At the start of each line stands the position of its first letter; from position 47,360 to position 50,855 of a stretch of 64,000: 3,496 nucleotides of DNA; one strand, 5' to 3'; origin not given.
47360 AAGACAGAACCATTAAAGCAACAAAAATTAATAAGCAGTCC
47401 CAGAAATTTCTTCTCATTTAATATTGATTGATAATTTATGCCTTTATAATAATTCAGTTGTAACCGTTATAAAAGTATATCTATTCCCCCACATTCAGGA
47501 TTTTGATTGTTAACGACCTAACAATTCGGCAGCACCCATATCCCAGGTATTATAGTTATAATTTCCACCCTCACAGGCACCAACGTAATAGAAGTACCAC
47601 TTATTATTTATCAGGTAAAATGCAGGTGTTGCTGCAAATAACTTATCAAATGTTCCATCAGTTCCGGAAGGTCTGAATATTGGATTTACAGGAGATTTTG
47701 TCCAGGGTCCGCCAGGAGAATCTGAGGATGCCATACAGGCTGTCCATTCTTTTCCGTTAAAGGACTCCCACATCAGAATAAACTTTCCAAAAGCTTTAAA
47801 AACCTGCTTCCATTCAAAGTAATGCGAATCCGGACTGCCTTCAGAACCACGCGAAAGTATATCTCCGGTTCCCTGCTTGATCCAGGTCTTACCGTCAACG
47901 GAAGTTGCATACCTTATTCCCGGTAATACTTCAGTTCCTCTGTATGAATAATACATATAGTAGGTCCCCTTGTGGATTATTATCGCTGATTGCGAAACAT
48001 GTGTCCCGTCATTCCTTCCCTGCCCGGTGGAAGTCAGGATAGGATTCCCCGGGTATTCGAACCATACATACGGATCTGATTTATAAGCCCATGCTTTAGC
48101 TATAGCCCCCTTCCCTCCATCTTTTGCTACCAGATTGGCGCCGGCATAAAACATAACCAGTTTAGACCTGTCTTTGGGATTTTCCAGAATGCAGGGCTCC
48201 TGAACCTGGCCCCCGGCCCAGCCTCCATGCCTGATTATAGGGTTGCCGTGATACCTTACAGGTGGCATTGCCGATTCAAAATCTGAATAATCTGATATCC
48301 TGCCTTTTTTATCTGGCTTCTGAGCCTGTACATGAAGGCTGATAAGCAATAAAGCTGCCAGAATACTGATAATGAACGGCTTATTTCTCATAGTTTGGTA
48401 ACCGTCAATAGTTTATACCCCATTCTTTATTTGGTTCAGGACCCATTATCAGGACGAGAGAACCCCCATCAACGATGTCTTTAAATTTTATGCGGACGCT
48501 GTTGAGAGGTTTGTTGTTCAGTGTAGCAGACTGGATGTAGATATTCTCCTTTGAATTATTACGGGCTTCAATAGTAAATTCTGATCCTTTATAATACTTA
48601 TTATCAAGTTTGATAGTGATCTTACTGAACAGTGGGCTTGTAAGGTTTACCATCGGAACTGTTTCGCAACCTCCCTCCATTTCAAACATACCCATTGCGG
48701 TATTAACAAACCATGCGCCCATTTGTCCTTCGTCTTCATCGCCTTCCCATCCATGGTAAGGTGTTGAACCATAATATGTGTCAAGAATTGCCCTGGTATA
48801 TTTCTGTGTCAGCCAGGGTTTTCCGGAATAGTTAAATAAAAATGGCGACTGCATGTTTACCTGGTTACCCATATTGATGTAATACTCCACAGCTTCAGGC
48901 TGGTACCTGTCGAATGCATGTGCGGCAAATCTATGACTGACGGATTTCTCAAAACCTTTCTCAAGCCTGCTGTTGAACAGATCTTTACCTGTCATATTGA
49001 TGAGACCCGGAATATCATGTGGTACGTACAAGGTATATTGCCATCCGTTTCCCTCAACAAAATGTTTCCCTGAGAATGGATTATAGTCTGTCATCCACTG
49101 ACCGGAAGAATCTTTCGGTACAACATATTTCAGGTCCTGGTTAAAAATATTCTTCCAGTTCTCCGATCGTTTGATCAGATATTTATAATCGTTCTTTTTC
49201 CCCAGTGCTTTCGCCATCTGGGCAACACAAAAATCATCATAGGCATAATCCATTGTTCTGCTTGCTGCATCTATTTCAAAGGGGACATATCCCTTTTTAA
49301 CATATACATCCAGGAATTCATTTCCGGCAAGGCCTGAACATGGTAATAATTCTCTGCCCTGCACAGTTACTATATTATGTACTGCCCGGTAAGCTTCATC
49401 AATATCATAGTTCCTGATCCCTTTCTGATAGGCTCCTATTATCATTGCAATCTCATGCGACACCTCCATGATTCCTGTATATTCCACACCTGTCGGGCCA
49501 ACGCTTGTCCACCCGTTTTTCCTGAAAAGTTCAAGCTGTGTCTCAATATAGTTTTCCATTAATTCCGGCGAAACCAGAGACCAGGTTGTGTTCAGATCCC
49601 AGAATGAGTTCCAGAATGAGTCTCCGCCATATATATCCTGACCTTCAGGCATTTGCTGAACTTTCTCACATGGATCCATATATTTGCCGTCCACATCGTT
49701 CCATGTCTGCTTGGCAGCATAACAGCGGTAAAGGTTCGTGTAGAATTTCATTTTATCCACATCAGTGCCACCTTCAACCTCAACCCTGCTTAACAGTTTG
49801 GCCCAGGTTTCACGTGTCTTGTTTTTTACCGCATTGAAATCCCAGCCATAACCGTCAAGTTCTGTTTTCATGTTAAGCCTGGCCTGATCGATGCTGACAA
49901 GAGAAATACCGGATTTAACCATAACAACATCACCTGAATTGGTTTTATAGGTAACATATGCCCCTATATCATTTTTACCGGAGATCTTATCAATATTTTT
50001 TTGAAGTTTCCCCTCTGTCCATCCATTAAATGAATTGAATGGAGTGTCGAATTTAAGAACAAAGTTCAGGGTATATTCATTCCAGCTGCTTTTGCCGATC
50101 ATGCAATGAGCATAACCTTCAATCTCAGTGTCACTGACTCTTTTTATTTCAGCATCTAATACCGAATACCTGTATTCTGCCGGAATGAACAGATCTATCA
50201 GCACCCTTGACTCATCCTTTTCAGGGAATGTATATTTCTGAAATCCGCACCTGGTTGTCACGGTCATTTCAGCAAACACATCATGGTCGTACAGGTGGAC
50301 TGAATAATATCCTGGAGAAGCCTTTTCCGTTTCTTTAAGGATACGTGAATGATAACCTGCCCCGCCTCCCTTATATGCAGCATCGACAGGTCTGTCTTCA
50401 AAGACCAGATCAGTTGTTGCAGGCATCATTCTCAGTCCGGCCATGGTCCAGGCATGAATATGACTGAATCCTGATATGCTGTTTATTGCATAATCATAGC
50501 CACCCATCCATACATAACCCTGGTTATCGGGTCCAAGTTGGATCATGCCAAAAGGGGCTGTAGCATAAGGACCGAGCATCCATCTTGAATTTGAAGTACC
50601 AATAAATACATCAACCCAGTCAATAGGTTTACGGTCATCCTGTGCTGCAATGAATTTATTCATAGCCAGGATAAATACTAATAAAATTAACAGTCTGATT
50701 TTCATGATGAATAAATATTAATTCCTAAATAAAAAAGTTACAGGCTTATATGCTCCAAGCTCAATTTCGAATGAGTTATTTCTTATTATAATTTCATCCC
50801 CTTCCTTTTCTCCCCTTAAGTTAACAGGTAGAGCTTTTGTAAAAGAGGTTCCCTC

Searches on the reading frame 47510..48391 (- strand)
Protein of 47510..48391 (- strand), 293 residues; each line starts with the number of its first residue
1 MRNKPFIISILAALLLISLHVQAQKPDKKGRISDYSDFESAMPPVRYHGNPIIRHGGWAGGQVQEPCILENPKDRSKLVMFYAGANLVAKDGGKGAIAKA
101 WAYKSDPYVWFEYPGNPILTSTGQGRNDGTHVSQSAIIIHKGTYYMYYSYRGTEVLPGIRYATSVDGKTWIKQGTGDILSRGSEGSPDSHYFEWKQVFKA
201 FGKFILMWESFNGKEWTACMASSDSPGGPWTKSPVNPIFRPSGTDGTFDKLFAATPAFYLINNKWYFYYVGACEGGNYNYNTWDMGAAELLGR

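Call 8: search_protein_families(library=pfam, proteins=[window:47510-48391:-])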
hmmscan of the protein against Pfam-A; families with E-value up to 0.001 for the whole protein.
window:47510-48391:- (293 aa): 0 families

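Call 40: search_protein_families(library=pfam, proteins=[window:47510-48391:-], max_evalue=1)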
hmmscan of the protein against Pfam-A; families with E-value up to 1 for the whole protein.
window:47510-48391:- (293 aa): 3 families
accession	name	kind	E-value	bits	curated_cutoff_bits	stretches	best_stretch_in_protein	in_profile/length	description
PF04616.20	Glyco_hydro_43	-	0.0025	17.7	32.2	1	137-233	15-110/288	Glycosyl hydrolases family 43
PF00879.23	Defensin_propep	-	0.039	14.7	23.6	1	9-26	5-22/51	Defensin propeptide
PF22847.2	BT_3657-like_N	-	0.11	12.7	27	1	146-175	27-56/168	Arabinosidase BT_3657-like, N-terminal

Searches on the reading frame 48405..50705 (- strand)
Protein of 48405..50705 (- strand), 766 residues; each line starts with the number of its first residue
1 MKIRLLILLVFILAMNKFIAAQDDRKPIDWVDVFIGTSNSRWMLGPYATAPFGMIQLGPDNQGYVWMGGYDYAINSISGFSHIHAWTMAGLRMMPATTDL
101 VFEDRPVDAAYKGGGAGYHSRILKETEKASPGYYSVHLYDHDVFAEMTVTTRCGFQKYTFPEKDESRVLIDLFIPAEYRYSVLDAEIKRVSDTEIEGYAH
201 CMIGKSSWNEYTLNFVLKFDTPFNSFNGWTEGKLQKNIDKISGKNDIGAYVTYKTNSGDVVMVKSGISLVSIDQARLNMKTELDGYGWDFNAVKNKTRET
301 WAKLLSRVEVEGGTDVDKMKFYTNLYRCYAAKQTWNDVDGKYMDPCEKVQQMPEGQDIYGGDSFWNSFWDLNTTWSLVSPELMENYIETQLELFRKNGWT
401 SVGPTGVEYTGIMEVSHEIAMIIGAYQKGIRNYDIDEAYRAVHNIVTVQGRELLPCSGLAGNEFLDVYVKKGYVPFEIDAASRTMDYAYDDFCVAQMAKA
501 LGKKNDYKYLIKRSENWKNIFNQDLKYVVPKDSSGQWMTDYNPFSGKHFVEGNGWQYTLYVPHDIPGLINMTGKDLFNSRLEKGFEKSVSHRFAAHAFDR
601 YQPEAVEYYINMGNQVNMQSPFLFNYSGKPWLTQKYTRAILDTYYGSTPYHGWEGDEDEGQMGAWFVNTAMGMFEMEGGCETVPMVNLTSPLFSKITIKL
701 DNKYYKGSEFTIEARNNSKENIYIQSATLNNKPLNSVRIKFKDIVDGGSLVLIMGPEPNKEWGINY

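Call 8: search_protein_families(library=pfam, proteins=[window:48405-50705:-])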
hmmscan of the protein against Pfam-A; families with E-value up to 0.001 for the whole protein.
window:48405-50705:- (766 aa): 2 families
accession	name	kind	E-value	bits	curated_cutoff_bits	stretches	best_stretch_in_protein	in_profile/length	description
PF07971.18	Glyco_hydro_92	-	7.7e-137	457.5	24.6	1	274-755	1-463/464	Glycosyl hydrolase family 92 catalytic domain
PF17678.7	Glyco_hydro_92N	-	2.9e-59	201.2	34.5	1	30-268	1-236/236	Glycosyl hydrolase family 92 N-terminal domain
